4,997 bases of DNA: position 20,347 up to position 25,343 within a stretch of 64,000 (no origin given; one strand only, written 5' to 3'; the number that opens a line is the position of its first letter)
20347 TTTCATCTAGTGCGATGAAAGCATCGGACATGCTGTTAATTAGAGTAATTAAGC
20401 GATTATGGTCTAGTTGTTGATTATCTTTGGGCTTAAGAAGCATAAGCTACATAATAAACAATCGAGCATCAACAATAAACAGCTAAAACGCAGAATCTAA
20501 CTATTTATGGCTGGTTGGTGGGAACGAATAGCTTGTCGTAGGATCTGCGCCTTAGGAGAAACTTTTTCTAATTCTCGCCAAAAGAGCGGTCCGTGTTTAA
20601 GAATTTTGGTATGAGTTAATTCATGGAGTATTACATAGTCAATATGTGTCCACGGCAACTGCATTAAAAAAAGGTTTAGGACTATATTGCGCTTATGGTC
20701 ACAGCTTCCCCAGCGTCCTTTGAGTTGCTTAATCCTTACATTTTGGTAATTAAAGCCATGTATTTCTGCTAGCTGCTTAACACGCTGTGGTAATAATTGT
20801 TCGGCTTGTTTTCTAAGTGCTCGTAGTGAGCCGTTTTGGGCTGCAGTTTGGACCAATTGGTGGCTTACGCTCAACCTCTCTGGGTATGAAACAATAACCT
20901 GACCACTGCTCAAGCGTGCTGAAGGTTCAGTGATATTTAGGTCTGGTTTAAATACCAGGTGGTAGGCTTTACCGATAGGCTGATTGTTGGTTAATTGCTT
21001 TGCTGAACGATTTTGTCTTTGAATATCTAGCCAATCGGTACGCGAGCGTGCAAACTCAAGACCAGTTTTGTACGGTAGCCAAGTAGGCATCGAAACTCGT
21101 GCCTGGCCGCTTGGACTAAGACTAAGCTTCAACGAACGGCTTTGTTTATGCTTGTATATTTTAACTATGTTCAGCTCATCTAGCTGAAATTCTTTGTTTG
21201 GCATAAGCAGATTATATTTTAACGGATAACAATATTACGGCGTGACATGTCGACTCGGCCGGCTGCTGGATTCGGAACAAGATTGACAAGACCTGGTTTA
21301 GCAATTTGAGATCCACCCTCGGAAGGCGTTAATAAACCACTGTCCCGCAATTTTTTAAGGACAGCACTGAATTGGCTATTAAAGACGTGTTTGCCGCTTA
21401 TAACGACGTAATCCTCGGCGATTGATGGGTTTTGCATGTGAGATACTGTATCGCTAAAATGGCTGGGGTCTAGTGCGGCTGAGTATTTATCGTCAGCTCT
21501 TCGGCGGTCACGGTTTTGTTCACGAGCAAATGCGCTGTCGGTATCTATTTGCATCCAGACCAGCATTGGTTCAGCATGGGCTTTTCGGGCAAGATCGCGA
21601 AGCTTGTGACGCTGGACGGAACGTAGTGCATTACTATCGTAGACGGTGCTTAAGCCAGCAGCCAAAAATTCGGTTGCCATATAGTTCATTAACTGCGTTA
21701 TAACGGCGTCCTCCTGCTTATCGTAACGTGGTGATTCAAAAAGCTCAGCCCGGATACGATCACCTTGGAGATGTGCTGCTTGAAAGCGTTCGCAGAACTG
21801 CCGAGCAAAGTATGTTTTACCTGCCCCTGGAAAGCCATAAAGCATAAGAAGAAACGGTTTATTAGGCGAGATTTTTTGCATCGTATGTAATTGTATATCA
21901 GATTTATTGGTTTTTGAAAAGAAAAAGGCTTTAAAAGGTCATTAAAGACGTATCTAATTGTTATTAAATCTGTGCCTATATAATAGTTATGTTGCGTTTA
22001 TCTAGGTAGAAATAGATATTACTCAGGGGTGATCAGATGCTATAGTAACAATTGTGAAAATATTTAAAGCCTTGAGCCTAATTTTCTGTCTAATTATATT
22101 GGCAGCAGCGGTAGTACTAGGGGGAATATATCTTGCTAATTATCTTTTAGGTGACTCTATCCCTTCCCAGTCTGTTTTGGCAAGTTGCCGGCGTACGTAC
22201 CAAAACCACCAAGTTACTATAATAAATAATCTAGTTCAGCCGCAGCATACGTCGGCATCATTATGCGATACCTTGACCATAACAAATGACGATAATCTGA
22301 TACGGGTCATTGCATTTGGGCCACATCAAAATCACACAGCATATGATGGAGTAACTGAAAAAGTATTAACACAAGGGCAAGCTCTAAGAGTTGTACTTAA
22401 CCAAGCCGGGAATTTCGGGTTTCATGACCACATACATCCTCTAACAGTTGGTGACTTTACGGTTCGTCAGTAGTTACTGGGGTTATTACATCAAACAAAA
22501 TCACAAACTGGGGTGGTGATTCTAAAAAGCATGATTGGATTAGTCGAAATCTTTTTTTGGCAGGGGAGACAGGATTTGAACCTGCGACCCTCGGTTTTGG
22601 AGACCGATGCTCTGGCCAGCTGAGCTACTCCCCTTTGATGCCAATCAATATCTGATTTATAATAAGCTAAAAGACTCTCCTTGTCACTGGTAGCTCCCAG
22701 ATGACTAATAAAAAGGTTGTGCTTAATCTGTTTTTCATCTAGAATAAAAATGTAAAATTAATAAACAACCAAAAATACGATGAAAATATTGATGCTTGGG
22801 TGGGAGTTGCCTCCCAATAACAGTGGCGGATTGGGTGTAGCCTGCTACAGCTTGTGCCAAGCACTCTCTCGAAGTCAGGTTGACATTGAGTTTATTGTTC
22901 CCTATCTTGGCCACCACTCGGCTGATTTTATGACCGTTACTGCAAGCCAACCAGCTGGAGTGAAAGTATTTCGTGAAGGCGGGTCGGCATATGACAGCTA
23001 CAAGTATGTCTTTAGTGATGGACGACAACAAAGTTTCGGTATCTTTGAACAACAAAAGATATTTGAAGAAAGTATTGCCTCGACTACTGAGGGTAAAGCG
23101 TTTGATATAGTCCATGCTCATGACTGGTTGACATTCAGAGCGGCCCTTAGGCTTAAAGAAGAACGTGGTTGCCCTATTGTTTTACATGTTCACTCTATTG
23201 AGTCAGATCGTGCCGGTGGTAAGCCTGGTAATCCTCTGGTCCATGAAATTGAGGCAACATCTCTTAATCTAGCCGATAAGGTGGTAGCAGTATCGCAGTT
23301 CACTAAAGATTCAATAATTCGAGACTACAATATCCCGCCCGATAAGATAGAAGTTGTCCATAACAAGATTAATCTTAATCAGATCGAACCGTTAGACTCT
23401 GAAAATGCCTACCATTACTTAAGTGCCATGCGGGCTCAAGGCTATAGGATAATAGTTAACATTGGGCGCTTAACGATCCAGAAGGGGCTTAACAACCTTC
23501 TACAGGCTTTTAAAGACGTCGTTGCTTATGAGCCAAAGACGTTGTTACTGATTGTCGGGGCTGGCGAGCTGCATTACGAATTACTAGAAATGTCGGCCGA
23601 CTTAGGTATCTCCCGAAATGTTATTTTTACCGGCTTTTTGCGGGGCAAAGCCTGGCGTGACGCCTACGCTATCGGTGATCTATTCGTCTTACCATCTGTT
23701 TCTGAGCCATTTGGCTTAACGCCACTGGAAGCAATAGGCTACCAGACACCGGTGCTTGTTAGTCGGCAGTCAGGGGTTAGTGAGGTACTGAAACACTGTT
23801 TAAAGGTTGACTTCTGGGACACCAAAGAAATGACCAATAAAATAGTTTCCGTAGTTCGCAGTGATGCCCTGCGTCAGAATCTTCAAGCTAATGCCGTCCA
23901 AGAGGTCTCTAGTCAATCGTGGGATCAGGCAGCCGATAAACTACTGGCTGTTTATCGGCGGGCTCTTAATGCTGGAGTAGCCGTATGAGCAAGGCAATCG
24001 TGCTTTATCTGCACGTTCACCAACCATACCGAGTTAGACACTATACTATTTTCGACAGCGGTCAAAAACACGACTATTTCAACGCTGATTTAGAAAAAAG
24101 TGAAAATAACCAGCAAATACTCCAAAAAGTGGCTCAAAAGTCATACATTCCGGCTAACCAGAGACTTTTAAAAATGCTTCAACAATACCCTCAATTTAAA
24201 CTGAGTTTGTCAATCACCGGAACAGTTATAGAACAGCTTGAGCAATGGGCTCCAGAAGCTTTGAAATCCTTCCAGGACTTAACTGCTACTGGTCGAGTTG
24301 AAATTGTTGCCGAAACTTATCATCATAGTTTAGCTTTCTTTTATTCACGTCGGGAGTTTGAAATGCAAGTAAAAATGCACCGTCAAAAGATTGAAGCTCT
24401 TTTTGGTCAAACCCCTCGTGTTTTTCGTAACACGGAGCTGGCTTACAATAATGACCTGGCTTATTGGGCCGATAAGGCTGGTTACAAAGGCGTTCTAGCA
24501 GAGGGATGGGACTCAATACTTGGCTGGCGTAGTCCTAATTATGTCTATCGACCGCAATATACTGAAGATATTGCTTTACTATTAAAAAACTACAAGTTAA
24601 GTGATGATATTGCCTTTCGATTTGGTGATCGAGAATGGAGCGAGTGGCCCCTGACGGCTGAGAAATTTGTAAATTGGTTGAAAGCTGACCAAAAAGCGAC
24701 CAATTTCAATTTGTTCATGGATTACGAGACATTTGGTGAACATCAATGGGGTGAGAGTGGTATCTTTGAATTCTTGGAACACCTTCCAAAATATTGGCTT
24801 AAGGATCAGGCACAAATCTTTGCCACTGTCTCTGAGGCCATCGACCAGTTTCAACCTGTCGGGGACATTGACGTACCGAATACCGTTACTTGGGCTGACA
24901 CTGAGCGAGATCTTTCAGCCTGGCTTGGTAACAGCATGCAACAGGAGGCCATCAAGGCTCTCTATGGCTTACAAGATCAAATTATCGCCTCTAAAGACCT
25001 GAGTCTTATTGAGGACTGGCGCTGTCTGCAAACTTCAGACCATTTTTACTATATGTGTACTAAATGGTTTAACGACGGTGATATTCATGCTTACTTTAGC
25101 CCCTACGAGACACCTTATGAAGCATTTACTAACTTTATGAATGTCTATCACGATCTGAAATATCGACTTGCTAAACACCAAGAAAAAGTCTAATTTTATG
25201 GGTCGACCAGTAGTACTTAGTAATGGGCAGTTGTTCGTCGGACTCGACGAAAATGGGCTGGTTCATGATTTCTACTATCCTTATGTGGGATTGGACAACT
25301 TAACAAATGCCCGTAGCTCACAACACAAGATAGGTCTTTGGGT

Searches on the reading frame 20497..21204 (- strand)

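Call 63: search_protein_families(library=pfam, proteins=[window:20497-21204:-], max_evalue=0.001)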
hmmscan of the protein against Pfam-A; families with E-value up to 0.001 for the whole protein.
window:20497-21204:- (235 aa): 1 family
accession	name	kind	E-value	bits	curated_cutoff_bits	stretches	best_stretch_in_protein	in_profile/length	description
PF01863.23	YgjP-like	-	3.3e-39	135.5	26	1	23-229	1-207/207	YgjP-like, metallopeptidase domain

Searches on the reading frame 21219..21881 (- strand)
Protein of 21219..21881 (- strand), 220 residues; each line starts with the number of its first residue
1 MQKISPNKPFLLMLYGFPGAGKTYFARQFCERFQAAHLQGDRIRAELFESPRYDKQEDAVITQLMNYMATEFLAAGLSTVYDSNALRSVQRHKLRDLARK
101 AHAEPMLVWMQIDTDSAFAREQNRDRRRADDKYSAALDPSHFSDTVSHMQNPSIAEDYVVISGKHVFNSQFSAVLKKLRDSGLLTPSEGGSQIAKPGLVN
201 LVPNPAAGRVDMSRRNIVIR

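Call 63: search_protein_families(library=pfam, proteins=[window:21219-21881:-], max_evalue=0.001)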
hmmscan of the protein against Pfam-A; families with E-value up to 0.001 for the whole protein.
window:21219-21881:- (220 aa): 6 families
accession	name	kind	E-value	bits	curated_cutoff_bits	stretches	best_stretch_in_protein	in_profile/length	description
PF13671.12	AAA_33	-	7.1e-19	69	27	1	11-131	1-125/143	AAA domain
PF08433.16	KTI12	-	3.5e-06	27.2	22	1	11-128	3-123/271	Chromatin associated protein KTI12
PF06414.18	Zeta_toxin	-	5.8e-05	23.1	22.3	1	5-128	12-147/199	Zeta toxin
PF01583.26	APS_kinase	-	0.00011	22.7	21.1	1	9-121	2-118/152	Adenylylsulphate kinase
PF13207.12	AAA_17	-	0.00019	22.1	27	1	15-131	1-130/136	AAA domain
PF13191.12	AAA_16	-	0.00061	20.8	32.6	1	9-100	24-126/167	AAA ATPase domain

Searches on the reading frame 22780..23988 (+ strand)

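Call 74: search_protein_families(library=pfam, proteins=[window:22780-23988:+], max_evalue=0.0001)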
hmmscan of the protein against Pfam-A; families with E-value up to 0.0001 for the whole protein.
window:22780-23988:+ (402 aa): 7 families
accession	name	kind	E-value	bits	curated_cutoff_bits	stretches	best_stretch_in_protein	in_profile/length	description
PF00534.26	Glycos_transf_1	-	2.5e-29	102.5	26.4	1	220-372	13-169/172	Glycosyl transferases group 1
PF13439.12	Glyco_transf_4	-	1.7e-24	87.2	28.5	1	16-200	2-169/170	Glycosyltransferase Family 4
PF13692.12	Glyco_trans_1_4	-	8.3e-23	81.7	27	1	223-359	2-140/142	Glycosyl transferases group 1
PF20706.3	GT4-conflict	-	1.4e-18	67.6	26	1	99-395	74-361/385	Family 4 Glycosyltransferase in conflict systems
PF13579.12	Glyco_trans_4_4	-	1.9e-17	64.5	29.7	1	16-195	1-157/158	Glycosyl transferase 4-like domain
PF08323.17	Glyco_transf_5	-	4e-17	63.2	22.7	1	2-181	1-226/239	Starch synthase catalytic domain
PF00982.27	Glyco_transf_20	-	1.2e-05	24.7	32.5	0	295-383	368-465/473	Glycosyltransferase family 20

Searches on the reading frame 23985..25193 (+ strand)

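Call 74: search_protein_families(library=pfam, proteins=[window:23985-25193:+], max_evalue=0.0001)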
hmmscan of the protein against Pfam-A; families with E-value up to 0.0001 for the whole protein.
window:23985-25193:+ (402 aa): 2 families
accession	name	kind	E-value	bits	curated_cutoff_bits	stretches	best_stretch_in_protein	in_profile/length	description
PF03065.20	Glyco_hydro_57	-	1.3e-74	251.6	21.2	1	6-298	1-291/291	Glycosyl hydrolase family 57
PF01522.26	Polysacc_deac_1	-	7e-09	36.1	23.1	1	84-169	46-123/124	Polysaccharide deacetylase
